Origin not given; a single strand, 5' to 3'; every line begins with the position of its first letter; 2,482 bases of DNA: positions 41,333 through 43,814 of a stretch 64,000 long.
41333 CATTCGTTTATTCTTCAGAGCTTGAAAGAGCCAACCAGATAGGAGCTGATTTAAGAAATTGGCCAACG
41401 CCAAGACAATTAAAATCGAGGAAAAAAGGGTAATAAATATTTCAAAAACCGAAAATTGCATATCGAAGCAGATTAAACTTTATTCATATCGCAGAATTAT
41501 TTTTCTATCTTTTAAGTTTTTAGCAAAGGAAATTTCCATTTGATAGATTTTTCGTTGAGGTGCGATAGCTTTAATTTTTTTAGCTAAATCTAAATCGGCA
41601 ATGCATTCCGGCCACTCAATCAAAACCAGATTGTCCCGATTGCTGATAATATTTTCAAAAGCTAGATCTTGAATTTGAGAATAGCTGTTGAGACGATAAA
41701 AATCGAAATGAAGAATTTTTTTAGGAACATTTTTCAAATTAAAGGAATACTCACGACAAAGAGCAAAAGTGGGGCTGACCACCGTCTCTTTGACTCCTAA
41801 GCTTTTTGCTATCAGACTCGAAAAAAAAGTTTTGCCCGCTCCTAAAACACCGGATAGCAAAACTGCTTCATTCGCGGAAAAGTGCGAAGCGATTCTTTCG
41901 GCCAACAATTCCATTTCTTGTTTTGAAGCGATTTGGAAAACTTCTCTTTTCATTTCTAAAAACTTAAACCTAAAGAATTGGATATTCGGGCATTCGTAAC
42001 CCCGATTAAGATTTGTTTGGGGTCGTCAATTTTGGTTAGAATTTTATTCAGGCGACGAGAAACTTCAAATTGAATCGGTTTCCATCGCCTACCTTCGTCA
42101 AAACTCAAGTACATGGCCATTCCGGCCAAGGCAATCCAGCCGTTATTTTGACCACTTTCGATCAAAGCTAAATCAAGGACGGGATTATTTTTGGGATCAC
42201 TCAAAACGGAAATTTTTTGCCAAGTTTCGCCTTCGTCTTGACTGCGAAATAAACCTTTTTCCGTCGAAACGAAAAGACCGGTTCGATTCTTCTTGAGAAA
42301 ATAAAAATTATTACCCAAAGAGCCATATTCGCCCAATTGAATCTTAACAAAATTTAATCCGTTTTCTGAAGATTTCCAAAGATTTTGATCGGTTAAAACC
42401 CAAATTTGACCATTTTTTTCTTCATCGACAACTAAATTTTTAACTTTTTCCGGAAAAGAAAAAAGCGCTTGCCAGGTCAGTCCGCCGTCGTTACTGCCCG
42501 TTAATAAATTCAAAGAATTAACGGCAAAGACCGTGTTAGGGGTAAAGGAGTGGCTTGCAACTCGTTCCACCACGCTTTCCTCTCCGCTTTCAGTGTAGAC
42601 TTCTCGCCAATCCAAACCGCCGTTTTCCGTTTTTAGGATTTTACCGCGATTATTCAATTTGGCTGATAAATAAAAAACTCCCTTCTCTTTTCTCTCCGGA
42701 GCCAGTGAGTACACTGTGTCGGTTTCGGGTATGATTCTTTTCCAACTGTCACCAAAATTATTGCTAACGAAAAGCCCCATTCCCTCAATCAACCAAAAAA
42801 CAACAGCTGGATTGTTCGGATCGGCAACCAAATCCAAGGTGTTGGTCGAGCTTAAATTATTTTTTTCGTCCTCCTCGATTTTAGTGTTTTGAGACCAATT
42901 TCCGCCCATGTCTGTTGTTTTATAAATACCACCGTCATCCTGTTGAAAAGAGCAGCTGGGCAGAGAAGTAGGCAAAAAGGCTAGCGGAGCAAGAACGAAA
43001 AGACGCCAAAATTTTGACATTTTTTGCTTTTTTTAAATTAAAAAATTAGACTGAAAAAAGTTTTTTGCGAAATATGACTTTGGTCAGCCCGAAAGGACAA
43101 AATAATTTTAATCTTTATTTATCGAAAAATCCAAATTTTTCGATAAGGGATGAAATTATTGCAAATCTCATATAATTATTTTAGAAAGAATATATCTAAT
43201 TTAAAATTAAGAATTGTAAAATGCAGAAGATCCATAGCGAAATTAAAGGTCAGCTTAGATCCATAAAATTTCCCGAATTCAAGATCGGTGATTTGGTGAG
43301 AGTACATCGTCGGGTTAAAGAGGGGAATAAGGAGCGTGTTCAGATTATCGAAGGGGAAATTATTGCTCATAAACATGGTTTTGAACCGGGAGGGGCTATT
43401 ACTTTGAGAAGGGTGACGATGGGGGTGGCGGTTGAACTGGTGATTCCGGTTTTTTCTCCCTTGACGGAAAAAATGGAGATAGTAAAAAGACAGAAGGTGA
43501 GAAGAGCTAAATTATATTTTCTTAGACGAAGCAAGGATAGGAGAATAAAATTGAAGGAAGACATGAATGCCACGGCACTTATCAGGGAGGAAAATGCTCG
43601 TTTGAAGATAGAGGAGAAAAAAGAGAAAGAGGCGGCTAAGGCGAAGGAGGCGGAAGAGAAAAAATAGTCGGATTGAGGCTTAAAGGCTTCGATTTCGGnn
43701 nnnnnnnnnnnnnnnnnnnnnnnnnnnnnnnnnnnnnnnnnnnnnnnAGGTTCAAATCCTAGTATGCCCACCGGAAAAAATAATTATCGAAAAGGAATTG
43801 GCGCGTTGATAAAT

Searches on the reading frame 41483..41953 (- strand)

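Call 68: search_protein_families(library=pfam, proteins=[window:41483-41953:-], max_evalue=0.001)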
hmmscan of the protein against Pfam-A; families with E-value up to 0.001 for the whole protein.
window:41483-41953:- (157 aa): 1 family
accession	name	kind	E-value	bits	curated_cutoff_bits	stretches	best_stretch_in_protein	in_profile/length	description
PF02367.23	TsaE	-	8.7e-31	107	26.6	1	9-127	2-114/128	Threonylcarbamoyl adenosine biosynthesis protein TsaE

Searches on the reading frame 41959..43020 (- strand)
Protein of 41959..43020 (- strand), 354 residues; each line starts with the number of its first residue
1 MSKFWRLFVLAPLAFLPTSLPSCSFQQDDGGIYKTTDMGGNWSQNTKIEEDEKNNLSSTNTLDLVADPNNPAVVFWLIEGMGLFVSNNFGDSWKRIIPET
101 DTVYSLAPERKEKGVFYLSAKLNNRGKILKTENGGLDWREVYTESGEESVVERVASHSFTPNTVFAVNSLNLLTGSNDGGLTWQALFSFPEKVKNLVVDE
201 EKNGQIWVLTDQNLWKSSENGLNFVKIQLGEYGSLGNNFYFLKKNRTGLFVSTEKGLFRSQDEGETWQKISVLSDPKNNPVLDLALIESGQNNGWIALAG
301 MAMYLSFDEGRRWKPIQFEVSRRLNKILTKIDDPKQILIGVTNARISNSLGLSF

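Call 68: search_protein_families(library=pfam, proteins=[window:41959-43020:-], max_evalue=0.001)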
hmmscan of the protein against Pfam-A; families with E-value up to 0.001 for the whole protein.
window:41959-43020:- (354 aa): 5 families
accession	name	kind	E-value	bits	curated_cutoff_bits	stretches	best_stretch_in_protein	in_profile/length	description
PF15902.12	Sortilin-Vps10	-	6.1e-19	68.6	33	1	212-322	1-118/446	Sortilin, neurotensin receptor 3,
PF14870.12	PSII_BNR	-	3.1e-10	40.2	27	1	244-319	27-100/303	Photosynthesis system II assembly factor YCF48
PF02012.26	BNR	-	4.1e-07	29.5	27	0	258-269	1-12/12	BNR/Asp-box repeat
PF15899.11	BNR_6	-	4.6e-05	23.5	27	0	83-96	1-14/14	BNR-Asp box repeat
PF13088.12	BNR_2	-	0.00018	21.4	31.4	0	173-277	188-258/277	BNR repeat-like domain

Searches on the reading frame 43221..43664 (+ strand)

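Call 68: search_protein_families(library=pfam, proteins=[window:43221-43664:+], max_evalue=0.001)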
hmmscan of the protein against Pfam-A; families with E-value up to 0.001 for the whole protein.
window:43221-43664:+ (148 aa): 1 family
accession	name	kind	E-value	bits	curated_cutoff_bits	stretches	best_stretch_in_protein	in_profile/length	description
PF01245.26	Ribosomal_L19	-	5e-29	100.9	22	1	11-113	10-110/111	Ribosomal protein L19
